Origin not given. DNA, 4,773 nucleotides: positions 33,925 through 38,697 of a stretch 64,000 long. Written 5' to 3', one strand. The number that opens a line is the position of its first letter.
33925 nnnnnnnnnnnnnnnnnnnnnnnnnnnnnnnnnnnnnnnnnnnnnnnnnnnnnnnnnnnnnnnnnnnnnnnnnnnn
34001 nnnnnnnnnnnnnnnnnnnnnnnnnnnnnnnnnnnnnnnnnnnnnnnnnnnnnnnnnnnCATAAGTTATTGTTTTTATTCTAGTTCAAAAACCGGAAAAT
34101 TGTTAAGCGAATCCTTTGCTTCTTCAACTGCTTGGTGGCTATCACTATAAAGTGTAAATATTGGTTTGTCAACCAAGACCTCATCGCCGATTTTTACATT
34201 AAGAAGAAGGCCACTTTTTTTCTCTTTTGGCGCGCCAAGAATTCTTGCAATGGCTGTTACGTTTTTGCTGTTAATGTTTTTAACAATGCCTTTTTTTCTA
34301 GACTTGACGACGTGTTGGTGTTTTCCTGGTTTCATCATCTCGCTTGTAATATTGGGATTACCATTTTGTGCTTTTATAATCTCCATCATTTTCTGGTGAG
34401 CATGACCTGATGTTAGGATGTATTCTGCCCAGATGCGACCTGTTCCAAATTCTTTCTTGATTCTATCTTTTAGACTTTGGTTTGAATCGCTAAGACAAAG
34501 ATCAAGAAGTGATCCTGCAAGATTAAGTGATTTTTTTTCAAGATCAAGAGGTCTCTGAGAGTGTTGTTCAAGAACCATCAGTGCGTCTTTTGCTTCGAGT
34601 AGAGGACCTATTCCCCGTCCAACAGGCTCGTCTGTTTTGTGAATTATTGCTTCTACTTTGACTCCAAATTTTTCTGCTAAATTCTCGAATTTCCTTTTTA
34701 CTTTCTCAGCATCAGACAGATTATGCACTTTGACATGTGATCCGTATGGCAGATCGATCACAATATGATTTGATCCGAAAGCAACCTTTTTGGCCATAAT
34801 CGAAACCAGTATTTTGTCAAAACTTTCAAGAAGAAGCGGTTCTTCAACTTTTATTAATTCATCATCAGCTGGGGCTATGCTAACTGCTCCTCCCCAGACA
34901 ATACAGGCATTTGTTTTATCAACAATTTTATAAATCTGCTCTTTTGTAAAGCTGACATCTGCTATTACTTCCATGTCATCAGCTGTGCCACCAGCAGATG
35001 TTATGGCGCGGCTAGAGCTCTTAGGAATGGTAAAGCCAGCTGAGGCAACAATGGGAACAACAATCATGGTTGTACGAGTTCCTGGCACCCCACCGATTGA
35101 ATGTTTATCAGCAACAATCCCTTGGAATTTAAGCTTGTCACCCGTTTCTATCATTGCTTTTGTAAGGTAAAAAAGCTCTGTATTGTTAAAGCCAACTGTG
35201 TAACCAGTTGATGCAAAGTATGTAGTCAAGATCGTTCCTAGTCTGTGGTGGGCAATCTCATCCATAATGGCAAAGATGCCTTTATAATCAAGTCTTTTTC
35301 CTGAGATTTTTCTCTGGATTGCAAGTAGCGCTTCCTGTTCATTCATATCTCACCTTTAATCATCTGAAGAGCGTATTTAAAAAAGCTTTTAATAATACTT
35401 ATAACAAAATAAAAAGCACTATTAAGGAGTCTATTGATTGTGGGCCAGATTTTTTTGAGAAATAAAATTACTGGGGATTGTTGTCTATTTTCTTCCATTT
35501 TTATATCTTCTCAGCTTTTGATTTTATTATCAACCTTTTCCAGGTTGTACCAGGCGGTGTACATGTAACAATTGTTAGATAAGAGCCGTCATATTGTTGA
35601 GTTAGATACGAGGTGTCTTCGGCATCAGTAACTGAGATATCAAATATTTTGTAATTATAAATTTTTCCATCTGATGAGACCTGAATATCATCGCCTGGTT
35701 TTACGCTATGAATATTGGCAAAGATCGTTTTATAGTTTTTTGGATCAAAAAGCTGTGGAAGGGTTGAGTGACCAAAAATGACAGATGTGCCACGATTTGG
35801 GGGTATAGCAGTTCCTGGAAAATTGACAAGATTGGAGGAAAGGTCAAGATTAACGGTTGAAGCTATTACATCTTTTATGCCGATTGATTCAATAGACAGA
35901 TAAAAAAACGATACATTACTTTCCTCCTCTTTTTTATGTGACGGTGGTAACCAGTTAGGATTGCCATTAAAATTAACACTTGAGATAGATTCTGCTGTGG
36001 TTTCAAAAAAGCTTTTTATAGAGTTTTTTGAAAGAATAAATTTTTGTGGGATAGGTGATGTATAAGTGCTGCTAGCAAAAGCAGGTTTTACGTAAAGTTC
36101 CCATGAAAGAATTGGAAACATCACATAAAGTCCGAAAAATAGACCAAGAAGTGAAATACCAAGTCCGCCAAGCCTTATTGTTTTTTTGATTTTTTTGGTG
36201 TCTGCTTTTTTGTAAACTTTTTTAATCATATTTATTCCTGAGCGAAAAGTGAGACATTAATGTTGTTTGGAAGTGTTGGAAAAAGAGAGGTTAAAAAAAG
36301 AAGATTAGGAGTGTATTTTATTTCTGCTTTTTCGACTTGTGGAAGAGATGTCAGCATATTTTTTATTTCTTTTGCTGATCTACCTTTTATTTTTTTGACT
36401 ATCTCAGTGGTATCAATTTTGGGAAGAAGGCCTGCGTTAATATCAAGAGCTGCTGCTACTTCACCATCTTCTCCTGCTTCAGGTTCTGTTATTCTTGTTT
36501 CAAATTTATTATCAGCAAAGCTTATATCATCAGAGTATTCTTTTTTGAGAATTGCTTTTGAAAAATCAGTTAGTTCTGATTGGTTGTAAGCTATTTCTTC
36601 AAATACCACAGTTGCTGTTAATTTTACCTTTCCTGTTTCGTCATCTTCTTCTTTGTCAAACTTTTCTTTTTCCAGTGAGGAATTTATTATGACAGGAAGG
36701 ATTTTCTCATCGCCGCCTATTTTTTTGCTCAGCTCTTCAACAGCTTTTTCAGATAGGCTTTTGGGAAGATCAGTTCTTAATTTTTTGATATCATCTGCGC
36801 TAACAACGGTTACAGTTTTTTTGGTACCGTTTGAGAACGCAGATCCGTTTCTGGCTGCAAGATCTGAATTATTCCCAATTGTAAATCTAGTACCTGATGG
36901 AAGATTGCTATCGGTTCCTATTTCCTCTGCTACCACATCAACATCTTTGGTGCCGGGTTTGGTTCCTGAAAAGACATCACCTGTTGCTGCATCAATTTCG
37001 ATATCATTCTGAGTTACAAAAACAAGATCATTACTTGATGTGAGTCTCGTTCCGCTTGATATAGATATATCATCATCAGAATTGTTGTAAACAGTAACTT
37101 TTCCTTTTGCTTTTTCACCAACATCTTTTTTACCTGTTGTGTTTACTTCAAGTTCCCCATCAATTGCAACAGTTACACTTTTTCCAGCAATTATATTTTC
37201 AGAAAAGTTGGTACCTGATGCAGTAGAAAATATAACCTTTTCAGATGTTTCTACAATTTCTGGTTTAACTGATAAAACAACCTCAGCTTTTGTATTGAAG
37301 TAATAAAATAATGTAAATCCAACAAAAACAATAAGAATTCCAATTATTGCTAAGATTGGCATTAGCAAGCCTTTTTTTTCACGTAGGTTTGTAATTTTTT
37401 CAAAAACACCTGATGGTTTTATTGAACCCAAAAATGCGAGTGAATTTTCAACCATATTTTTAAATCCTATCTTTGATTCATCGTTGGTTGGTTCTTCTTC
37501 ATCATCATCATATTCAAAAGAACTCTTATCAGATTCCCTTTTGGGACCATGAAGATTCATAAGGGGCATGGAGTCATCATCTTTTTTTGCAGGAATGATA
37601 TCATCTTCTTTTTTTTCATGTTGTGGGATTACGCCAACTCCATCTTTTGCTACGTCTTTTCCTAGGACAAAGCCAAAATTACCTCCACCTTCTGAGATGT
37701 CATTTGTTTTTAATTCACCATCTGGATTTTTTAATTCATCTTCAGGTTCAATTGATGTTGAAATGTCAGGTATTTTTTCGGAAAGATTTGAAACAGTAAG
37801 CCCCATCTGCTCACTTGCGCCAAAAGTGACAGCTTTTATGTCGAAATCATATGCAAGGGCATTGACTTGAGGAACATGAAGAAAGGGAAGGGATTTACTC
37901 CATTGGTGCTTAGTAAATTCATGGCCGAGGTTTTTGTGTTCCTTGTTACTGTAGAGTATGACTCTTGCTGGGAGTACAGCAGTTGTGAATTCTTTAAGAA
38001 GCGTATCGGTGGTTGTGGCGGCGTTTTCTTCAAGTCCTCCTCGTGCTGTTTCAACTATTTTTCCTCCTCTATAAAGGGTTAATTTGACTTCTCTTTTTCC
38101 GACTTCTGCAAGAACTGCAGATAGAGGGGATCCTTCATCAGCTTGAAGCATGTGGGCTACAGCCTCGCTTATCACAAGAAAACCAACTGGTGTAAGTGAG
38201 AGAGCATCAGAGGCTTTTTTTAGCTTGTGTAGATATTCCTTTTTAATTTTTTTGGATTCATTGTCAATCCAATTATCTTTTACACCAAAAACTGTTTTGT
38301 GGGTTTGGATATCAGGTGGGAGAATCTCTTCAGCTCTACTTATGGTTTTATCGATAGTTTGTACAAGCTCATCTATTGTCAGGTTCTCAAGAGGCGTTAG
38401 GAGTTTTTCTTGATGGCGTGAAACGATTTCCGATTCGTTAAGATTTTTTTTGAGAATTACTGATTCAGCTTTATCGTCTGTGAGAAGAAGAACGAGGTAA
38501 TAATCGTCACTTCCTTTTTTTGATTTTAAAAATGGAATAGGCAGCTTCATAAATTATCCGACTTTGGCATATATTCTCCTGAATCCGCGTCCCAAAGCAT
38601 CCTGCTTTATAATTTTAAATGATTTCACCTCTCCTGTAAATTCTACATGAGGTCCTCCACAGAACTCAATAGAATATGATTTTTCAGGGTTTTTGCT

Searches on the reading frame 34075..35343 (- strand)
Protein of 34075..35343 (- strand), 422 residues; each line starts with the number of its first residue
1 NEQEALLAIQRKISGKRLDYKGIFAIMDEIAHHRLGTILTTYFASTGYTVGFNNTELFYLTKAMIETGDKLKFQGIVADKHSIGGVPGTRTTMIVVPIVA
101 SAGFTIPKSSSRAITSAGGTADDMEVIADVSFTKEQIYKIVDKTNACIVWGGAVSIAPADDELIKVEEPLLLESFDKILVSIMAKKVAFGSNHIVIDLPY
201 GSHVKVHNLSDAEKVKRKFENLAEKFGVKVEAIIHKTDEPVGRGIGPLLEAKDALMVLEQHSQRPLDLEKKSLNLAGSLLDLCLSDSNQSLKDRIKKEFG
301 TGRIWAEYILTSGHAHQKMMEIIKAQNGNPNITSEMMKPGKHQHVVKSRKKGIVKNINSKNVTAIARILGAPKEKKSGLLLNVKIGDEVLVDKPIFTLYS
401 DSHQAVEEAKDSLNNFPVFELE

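Call 33: search_protein_families(library=pfam, proteins=[window:34075-35343:-], max_evalue=0.00001)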
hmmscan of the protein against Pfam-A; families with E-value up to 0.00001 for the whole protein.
window:34075-35343:- (422 aa): 2 families
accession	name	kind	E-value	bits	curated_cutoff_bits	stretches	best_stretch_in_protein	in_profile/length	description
PF00591.27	Glycos_transf_3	-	1.5e-11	44.8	27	1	76-296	3-241/253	Glycosyl transferase family, a/b domain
PF07831.19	PYNP_C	-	6.3e-09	35.8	27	1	354-415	2-70/75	Pyrimidine nucleoside phosphorylase C-terminal domain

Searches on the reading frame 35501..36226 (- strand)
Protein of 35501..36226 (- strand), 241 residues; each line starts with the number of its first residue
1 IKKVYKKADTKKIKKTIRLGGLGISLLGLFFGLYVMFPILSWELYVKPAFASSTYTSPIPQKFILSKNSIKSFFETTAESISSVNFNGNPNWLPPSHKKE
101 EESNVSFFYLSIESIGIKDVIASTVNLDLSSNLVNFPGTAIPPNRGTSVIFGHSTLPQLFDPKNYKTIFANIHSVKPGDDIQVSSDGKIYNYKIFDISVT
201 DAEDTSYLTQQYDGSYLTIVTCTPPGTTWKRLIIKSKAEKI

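Call 33: search_protein_families(library=pfam, proteins=[window:35501-36226:-], max_evalue=0.00001)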
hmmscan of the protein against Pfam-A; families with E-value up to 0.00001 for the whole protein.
window:35501-36226:- (241 aa): 1 family
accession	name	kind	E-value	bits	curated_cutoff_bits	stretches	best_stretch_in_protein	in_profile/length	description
PF04203.18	Sortase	-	9.4e-20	71.1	26.6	1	110-237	1-123/125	Sortase domain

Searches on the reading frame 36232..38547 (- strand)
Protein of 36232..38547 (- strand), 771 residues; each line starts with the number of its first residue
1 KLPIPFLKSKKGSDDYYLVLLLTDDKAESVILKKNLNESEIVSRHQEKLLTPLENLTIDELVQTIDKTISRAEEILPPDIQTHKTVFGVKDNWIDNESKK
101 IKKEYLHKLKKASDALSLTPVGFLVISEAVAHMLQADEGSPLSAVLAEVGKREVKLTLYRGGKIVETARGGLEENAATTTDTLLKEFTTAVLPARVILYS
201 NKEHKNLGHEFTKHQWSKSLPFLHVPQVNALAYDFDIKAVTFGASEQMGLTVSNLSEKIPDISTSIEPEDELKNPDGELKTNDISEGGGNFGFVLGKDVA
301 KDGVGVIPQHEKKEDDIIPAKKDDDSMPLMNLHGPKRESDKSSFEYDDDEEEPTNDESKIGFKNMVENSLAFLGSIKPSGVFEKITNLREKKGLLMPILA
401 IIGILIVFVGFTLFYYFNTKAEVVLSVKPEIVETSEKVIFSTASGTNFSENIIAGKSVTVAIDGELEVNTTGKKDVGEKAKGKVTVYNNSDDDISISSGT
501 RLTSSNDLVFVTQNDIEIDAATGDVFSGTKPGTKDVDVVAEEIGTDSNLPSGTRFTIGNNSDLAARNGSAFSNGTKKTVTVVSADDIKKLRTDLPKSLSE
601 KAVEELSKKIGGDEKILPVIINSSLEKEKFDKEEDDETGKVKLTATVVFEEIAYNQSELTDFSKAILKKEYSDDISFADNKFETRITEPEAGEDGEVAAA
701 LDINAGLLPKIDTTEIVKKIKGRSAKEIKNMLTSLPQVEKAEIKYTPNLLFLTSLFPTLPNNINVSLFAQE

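Call 33: search_protein_families(library=pfam, proteins=[window:36232-38547:-], max_evalue=0.00001)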
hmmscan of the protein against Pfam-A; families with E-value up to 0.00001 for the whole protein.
window:36232-38547:- (771 aa): 1 family
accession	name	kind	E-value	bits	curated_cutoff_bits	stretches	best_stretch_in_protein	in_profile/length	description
PF04865.19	Baseplate_J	-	5.6e-07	29.5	21.1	1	476-574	19-109/255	Baseplate J-like protein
